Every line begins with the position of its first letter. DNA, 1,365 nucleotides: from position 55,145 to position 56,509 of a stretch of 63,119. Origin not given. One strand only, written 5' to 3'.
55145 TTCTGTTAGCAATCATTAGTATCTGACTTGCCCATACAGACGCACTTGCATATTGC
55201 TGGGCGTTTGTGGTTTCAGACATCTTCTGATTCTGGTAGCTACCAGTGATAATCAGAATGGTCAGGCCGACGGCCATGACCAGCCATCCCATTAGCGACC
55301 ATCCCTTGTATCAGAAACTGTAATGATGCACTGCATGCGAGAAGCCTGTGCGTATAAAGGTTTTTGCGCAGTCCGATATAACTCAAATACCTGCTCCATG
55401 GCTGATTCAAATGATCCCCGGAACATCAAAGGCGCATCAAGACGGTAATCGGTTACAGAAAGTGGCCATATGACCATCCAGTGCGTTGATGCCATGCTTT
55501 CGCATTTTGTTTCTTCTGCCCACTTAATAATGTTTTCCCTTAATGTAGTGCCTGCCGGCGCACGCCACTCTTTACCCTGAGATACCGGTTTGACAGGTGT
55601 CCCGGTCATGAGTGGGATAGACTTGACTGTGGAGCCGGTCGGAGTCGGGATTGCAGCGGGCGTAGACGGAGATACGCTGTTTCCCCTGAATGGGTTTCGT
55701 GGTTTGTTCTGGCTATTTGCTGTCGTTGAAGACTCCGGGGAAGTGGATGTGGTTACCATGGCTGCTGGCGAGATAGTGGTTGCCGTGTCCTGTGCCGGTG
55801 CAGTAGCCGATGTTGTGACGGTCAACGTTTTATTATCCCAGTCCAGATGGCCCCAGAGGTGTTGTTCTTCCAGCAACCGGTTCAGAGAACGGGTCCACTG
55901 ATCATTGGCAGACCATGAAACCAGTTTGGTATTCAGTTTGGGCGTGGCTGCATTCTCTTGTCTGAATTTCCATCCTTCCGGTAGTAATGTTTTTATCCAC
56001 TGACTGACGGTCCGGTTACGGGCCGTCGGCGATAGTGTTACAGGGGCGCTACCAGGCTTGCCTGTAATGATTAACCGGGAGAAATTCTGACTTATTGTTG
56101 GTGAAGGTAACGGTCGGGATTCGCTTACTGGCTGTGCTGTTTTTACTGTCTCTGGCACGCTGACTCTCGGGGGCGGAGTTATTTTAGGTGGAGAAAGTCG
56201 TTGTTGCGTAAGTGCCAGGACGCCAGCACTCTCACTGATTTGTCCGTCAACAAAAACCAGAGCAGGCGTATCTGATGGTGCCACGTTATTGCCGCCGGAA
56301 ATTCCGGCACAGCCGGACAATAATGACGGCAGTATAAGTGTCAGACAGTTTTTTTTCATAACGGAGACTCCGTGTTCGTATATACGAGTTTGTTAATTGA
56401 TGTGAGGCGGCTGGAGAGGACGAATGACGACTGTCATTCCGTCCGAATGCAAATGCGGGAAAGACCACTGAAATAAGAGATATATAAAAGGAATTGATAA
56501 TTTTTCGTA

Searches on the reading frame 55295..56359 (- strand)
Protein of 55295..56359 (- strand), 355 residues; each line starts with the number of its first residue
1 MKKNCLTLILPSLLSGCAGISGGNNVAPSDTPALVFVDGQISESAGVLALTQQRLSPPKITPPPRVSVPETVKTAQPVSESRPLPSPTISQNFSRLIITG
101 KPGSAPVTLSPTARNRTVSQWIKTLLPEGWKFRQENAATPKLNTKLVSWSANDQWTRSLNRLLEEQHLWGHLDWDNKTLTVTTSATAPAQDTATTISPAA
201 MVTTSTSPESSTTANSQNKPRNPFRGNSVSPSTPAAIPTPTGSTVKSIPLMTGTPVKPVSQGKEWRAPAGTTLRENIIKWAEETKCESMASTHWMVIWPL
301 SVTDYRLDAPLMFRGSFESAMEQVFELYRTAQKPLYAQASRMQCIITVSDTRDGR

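Call 43: find_encoding_contigs(protein=window:55295-56359:-, flank=10000, max_places=8)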
Protein window:55295-56359:- (355 aa): 31 contigs read that carry it; 8 places shown.
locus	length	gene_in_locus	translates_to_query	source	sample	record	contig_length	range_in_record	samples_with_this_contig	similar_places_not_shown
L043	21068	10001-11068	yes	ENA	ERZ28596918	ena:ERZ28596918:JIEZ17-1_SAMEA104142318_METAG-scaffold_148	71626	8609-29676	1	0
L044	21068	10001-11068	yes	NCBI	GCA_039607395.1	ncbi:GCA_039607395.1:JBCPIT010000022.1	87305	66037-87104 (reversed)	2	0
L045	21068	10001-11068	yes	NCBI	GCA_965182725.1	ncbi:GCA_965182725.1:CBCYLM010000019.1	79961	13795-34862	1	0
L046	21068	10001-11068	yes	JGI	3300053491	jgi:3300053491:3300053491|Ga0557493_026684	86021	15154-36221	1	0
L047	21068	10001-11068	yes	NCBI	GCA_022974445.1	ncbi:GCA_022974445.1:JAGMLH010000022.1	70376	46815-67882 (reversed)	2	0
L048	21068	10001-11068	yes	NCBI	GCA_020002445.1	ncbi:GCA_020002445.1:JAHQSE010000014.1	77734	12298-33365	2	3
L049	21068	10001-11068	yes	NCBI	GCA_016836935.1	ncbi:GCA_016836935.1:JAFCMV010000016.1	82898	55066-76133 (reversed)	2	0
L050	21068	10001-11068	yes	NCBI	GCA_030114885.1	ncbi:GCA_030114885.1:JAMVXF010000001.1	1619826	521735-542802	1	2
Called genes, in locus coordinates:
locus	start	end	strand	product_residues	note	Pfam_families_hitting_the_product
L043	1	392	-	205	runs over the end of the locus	-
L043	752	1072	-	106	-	PF03333:PapB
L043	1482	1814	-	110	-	PF15781:ParE-like_toxin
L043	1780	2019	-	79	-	PF11903:ParD_like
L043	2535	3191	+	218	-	PF04754:Transposase_31, PF27070:HTH_Rpn_C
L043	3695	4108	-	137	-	PF27691:Rep_assoc_RepA4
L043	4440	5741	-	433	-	PF02387:IncFII_repA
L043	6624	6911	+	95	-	PF08281:Sigma70_r4_2 (weak)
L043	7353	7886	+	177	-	-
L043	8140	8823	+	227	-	-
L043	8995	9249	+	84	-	PF10623:PilI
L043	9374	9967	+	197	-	-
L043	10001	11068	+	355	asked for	PF10671:TcpQ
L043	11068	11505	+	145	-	PF07419:PilM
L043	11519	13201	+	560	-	PF07655:Secretin_N_2, PF00263:Secretin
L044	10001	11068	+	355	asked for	PF10671:TcpQ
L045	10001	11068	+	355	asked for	PF10671:TcpQ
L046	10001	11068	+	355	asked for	PF10671:TcpQ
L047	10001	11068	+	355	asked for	PF10671:TcpQ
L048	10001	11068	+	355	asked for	PF10671:TcpQ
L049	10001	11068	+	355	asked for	PF10671:TcpQ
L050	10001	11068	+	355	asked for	PF10671:TcpQ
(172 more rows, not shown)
